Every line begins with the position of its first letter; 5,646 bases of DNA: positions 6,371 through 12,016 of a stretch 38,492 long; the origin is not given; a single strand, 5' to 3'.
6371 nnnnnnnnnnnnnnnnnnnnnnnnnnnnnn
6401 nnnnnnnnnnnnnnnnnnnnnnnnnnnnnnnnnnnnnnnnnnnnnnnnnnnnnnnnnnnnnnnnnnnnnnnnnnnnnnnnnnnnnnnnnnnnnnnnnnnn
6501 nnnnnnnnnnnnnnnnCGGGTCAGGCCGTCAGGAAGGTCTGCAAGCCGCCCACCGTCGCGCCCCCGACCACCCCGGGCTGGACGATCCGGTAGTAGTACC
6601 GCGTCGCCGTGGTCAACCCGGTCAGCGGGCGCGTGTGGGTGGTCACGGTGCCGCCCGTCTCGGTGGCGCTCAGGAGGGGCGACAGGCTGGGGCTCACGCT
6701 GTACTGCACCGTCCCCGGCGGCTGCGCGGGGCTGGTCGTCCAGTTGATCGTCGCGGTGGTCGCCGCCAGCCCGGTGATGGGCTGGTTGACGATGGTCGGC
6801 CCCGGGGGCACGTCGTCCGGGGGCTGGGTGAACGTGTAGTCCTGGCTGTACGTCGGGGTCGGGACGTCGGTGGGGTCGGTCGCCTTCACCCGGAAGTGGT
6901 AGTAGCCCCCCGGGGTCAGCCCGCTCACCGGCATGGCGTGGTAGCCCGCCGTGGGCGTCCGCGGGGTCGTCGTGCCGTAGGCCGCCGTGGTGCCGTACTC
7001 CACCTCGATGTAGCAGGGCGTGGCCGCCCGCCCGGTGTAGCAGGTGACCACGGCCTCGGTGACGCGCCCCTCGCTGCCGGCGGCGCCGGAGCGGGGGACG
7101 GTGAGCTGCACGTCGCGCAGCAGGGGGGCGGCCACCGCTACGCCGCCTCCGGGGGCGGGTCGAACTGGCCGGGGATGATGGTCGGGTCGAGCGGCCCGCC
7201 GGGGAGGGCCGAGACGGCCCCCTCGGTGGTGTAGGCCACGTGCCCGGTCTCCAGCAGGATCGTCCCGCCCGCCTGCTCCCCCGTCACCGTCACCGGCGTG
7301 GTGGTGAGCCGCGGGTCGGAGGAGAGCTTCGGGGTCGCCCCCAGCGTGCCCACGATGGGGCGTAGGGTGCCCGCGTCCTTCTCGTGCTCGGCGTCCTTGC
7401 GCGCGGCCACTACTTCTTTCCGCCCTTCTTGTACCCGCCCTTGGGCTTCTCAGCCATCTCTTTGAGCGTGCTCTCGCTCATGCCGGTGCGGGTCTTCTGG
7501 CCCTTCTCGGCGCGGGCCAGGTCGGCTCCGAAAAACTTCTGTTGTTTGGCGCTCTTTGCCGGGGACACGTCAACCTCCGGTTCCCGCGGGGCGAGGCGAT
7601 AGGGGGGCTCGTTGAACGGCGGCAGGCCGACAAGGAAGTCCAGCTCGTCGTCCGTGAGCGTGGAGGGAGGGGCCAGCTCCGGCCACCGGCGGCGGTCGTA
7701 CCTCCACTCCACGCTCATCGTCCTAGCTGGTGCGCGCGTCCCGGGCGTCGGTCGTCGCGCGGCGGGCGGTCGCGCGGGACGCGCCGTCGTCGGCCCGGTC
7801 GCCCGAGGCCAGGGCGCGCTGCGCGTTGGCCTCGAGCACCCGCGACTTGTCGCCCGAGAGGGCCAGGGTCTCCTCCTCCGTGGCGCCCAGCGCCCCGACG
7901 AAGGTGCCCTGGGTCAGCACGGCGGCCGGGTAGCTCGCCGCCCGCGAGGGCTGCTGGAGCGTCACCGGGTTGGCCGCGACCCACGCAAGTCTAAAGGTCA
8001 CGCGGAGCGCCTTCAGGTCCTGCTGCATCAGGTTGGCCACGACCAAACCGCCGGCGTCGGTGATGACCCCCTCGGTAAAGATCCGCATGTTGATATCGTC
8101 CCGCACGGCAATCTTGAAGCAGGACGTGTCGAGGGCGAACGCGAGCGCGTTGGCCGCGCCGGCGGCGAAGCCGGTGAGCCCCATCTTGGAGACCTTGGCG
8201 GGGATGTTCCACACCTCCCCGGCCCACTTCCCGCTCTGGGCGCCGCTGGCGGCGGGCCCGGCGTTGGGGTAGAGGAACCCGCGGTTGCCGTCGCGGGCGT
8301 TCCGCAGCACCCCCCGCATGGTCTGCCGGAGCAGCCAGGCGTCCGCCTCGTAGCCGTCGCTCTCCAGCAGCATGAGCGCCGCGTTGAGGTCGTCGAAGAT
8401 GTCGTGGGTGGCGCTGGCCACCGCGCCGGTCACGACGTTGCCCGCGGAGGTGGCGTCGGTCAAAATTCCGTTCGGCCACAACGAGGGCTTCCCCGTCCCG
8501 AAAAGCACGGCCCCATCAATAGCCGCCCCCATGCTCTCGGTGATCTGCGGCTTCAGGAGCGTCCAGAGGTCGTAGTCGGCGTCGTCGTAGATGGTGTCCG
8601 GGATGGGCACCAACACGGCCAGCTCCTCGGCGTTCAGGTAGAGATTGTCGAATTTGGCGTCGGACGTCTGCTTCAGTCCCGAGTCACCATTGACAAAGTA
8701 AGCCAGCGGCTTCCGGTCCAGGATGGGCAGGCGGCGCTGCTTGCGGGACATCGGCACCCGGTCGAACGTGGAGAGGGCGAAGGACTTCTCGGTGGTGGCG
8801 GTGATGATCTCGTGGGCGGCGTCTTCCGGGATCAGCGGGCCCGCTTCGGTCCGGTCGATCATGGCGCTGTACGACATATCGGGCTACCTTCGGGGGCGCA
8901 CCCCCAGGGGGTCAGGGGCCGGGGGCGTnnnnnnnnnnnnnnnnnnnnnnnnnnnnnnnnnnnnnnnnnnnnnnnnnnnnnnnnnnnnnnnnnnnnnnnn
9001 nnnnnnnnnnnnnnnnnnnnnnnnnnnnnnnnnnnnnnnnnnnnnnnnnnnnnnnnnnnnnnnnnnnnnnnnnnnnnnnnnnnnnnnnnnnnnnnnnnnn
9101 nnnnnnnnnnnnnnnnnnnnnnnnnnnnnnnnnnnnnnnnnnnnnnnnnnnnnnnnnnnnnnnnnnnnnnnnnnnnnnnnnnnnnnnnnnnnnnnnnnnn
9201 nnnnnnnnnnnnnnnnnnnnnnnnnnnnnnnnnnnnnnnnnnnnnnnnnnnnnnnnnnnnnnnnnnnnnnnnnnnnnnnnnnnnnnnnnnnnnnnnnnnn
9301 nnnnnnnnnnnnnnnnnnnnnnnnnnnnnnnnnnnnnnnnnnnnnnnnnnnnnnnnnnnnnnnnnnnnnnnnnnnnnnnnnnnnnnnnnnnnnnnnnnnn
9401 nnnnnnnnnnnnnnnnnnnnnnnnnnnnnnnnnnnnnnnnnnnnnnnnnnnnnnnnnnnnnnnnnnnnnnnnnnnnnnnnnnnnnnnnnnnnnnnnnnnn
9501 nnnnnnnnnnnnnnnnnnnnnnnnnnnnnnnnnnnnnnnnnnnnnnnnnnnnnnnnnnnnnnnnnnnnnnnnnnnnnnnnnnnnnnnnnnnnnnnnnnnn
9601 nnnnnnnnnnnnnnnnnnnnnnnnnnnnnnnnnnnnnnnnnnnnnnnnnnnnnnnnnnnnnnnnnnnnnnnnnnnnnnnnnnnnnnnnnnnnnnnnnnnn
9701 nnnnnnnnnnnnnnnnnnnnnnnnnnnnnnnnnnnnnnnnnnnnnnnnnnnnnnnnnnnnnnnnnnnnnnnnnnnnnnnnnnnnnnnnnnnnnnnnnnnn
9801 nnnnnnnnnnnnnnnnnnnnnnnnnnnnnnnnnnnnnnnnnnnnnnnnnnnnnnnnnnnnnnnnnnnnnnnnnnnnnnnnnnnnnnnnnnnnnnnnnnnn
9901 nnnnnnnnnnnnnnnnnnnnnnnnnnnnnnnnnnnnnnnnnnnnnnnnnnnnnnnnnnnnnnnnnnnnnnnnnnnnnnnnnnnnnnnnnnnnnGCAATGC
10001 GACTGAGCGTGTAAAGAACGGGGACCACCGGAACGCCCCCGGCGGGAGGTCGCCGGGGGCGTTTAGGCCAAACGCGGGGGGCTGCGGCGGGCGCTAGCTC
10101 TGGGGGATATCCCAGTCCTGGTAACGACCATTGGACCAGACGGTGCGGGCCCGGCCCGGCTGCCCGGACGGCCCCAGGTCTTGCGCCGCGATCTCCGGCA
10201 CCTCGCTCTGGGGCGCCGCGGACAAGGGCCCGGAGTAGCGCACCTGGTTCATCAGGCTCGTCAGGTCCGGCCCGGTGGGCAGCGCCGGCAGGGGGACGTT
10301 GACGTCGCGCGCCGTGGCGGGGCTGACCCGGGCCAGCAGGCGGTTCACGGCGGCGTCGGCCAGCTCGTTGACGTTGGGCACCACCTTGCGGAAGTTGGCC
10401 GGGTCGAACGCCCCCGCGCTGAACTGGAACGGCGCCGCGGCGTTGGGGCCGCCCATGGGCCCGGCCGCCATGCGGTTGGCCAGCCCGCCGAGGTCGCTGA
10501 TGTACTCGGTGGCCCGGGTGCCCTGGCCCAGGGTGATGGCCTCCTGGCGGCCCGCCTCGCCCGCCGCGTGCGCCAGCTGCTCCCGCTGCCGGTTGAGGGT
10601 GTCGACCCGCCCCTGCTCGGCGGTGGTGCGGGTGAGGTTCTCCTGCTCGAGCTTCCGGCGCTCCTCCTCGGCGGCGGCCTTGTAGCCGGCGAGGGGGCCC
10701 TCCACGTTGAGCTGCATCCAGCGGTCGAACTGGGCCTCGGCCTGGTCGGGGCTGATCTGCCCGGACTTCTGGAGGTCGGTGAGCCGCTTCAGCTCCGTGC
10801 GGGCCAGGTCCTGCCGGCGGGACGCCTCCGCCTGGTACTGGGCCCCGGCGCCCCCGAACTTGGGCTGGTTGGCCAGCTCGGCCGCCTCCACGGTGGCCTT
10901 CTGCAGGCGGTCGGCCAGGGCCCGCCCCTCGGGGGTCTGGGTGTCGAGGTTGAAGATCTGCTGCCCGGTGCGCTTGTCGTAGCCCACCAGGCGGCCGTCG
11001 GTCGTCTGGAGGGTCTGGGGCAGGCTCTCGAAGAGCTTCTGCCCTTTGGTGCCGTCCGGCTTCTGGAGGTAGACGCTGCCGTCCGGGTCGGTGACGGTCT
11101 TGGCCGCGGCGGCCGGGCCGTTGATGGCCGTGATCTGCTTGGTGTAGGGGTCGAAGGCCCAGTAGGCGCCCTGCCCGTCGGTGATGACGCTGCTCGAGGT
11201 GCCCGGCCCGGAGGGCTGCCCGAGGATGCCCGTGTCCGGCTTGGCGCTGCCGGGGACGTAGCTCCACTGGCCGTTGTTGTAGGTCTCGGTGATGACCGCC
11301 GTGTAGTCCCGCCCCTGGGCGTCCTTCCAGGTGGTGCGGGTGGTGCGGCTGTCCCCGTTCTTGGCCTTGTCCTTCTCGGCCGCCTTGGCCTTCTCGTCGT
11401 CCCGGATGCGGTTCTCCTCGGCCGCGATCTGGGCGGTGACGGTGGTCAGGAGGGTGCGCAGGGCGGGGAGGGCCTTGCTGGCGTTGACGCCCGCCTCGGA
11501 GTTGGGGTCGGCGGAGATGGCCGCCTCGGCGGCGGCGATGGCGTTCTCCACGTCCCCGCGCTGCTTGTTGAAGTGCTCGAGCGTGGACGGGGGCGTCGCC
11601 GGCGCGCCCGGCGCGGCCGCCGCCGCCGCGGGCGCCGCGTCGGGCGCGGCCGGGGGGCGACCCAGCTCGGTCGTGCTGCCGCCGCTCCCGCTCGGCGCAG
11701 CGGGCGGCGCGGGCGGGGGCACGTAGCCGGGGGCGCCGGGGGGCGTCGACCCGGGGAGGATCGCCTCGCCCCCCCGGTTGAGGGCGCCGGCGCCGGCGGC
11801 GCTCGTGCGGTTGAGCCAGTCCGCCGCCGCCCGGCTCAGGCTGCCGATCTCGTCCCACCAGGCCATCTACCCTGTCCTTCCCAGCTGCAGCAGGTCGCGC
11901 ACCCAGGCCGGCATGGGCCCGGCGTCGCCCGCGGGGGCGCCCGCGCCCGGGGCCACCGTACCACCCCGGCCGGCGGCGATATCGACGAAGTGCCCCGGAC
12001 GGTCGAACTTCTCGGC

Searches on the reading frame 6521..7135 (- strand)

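Call 16: search_protein_families(library=phrogs, proteins=[window:6521-7135:-], max_evalue=0.001)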
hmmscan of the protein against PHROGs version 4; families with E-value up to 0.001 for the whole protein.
window:6521-7135:- (204 aa): 0 families

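Call 35: search_protein_families(library=pfam, proteins=[window:6521-7135:-], max_evalue=0.01)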
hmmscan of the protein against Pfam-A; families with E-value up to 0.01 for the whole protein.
window:6521-7135:- (204 aa): 3 families
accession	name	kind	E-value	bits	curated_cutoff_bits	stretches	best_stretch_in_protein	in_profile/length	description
PF16656.11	Pur_ac_phosph_N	-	6.3e-13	49.5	30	2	114-188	2-82/93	Purple acid Phosphatase, N-terminal domain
PF00041.27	fn3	-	1e-05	26.1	25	0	120-185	8-67/84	Fibronectin type III domain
PF16655.11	PhoD_N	-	0.00061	20.7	30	0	165-187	57-79/90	PhoD-like phosphatase, N-terminal domain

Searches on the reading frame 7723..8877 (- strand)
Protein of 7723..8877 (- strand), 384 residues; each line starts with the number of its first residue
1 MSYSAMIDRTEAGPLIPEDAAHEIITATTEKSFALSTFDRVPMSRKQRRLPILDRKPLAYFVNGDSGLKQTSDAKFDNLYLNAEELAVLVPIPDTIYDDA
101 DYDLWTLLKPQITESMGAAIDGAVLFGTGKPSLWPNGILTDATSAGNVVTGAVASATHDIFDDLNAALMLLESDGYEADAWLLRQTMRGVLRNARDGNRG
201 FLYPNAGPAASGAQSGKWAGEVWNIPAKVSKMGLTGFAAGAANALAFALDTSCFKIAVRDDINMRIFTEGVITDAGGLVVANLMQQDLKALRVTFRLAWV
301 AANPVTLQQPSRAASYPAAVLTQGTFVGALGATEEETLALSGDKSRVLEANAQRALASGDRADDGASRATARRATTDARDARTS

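Call 16: search_protein_families(library=phrogs, proteins=[window:7723-8877:-], max_evalue=0.001)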
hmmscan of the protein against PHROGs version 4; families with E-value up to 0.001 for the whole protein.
window:7723-8877:- (384 aa): 2 families
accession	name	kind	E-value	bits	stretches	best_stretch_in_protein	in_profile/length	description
phrog_10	-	head and packaging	5e-39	135.8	1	6-338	359-650/752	major head protein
phrog_617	-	head and packaging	2e-06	28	1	59-205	397-539/626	major head protein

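Call 35: search_protein_families(library=pfam, proteins=[window:7723-8877:-], max_evalue=0.01)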
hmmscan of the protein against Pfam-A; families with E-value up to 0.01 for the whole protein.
window:7723-8877:- (384 aa): 1 family
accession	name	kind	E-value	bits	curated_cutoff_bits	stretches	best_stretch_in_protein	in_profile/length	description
PF05065.19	Phage_capsid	-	1.5e-21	77.5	24.2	1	13-298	2-266/280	Phage capsid family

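Call 51: find_related_loci(query=A3, collection=viral_contigs, flank=10000)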
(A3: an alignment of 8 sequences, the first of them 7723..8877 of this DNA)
Query A3 (384 aa) in viral_contigs; peptide patterns used: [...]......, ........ (x = any residue, [..] = any of these).
558 stretches matched a pattern; 433 encode a relative of the query (tblastn E <= 1e-3); the best 80 are kept; 80 distinct loci.
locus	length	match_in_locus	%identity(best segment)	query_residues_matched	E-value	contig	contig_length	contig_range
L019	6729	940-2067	97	1-376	0e+0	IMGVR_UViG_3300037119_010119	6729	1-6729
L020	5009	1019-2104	81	1-368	0e+0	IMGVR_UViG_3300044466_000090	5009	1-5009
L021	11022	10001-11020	82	1-340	0e+0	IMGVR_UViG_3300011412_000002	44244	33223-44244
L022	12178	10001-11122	80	1-375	0e+0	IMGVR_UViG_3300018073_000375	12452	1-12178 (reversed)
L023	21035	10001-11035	82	1-342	2e-178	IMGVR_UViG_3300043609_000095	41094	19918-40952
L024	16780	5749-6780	62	1-342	5e-142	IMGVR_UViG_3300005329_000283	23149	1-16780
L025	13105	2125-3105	76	1-327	1e-172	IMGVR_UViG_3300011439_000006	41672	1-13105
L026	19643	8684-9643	52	3-321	8e-107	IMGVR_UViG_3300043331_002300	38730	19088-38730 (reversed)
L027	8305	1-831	59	68-342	4e-103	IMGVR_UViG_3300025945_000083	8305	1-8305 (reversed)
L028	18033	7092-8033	43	2-321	5e-74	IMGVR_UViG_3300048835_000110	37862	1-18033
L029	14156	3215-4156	43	2-321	4e-74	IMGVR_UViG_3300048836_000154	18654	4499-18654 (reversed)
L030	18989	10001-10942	42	2-321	3e-72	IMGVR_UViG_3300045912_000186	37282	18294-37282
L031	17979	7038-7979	42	2-321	3e-72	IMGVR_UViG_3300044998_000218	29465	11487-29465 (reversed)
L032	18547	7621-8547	42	1-321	2e-70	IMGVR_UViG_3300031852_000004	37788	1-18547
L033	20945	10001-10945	38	1-323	2e-69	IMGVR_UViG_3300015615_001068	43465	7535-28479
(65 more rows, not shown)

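Call 76: search_dna_similar(query=window:7723-8877:-, collection=phages, mode=protein, max_rows=15)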
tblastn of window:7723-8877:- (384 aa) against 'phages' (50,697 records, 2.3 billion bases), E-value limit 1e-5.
Records with a match: 765; places in all: 765; records where one place covers at least 80% of the query: 280.
Best place of each record, by identity: <60% 765.
By first word of the organism name: Mycobacterium 349; Microbacterium 192; Streptococcus 94; Staphylococcus 43; Arthrobacter 14; Burkholderia 14; Gordonia 8; Listeria 6; phage 5; Bacteriophage 4; and 23 more.
By host as written in the record: Mycobacterium smegmatis mc2 155 230; Microbacterium foliorum NRRL B-24224 SEA 94; Microbacterium foliorum NRRL B-24224 77; Mycobacterium smegmatis mc#155 54; - 31; Mycobacterium smegmatis mc2155 21; Staphylococcus aureus 20; Streptococcus suis 11; and 146 more.
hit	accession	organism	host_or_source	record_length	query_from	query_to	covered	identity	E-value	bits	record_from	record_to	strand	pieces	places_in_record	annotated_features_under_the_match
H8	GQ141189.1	Bifidobacterium phage Bbif-1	Bifidobacterium bifidum strain 317B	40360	2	322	84%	37.7%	4e-49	183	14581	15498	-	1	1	major capsid subunit gp9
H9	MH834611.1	Arthrobacter phage Eileen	Arthrobacter globiformis NRRL B-2979 SEA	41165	1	321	84%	37.3%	2e-60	216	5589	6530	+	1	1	6: major capsid protein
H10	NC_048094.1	Arthrobacter phage Eileen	Arthrobacter globiformis NRRL B-2979 SEA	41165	1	321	84%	37.3%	2e-60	216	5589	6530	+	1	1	6: major capsid protein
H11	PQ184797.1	Arthrobacter phage Karkharias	Arthrobacter globiformis B-2979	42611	1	321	84%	37.3%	2e-60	216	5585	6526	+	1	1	6: major capsid protein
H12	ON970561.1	Arthrobacter phage GlobiWarming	Arthrobacter globiformis NRRL B-2979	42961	1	321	84%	37.3%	2e-60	216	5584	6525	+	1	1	6: major capsid protein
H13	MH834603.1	Arthrobacter phage Bridgette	Arthrobacter globiformis NRRL B-2979 SEA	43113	1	321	84%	37.3%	2e-60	216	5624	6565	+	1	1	6: major capsid protein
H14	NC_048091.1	Arthrobacter phage Bridgette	Arthrobacter globiformis NRRL B-2979 SEA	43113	1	321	84%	37.3%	2e-60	216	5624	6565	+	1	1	6: major capsid protein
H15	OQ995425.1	Arthrobacter phage PeggyLeg03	Arthrobacter globiformis NRRL B-2979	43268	1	321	84%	37.3%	2e-60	216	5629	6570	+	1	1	6: major capsid protein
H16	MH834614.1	Arthrobacter phage Judy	Arthrobacter globiformis NRRL B-2979 SEA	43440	1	321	84%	37.3%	2e-60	216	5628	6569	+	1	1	6: major capsid protein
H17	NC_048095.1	Arthrobacter phage Judy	Arthrobacter globiformis NRRL B-2979 SEA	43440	1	321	84%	37.3%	2e-60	216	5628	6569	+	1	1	6: major capsid protein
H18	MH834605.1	Arthrobacter phage Constance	Arthrobacter globiformis NRRL B-2979 SEA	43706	1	321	84%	37.3%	2e-60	216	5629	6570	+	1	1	6: major capsid protein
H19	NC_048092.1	Arthrobacter phage Constance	Arthrobacter globiformis NRRL B-2979 SEA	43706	1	321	84%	37.3%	2e-60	216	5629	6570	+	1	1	6: major capsid protein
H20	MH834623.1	Arthrobacter phage Peas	Arthrobacter globiformis NRRL B-2979 SEA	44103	1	321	84%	37.3%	2e-60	216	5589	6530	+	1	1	6: major capsid protein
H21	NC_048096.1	Arthrobacter phage Peas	Arthrobacter globiformis NRRL B-2979 SEA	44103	1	321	84%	37.3%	2e-60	216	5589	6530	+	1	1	6: major capsid protein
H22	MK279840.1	Mycobacterium phage JacoRen57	Mycobacterium smegmatis mc2 155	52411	13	347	87%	35.7%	1e-47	179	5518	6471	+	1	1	6: major capsid protein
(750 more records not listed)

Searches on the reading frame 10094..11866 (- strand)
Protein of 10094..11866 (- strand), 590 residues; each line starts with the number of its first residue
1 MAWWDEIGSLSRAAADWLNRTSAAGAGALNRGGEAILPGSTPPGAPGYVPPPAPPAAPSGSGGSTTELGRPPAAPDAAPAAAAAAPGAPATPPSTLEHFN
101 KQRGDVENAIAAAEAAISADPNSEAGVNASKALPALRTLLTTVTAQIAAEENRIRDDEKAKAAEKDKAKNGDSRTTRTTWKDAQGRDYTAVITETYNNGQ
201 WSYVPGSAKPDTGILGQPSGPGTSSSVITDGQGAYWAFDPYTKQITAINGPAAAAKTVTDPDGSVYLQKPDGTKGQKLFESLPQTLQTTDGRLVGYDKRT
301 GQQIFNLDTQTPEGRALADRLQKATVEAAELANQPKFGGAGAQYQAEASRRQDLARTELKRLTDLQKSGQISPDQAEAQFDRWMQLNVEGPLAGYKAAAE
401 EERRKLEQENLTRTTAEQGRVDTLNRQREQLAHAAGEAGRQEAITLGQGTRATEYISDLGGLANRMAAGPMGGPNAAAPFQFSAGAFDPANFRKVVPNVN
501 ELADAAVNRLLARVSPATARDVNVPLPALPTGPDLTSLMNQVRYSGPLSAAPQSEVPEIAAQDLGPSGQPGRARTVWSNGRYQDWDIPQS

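Call 4: search_protein_families(library=phrogs, proteins=[window:10094-11866:-], max_evalue=0.01)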
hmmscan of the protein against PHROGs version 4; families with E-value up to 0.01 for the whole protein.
window:10094-11866:- (590 aa): 0 families

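Call 35: search_protein_families(library=pfam, proteins=[window:10094-11866:-], max_evalue=0.01)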
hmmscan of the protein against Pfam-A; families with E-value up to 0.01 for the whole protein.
window:10094-11866:- (590 aa): 0 families

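Call 96: find_homologous_proteins(query=window:10097-11866:-, max_evalue=0.00001)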
Query window:10097-11866:- (590 aa): 28 proteins with E <= 0.00001 among 8000 candidates.
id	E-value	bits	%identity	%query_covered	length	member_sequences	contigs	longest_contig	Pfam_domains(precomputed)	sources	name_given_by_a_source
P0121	0.0e+0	1287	100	100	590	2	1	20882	-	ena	-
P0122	2.3e-244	831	69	99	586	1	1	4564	-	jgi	jgi:hypothetical protein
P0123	4.3e-221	754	64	100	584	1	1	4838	-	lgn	-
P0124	2.1e-212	725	68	85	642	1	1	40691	-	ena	-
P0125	1.5e-202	693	68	84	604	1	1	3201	-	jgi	jgi:hypothetical protein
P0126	2.6e-200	685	76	74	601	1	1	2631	-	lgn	-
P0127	1.5e-181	623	67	77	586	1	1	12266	-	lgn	-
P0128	4.4e-177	608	53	100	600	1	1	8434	-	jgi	jgi:hypothetical protein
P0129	5.2e-176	605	66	75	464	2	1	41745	-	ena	-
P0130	3.9e-172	592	57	84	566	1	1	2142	-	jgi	jgi:hypothetical protein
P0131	1.5e-170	587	55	99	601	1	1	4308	-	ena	-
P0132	1.0e-161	558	57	84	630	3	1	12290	-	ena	-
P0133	2.0e-160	553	59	77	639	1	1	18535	-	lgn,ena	-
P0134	1.4e-157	544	58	84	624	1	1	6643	-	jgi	jgi:hypothetical protein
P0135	4.1e-155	536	54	84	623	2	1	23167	-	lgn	-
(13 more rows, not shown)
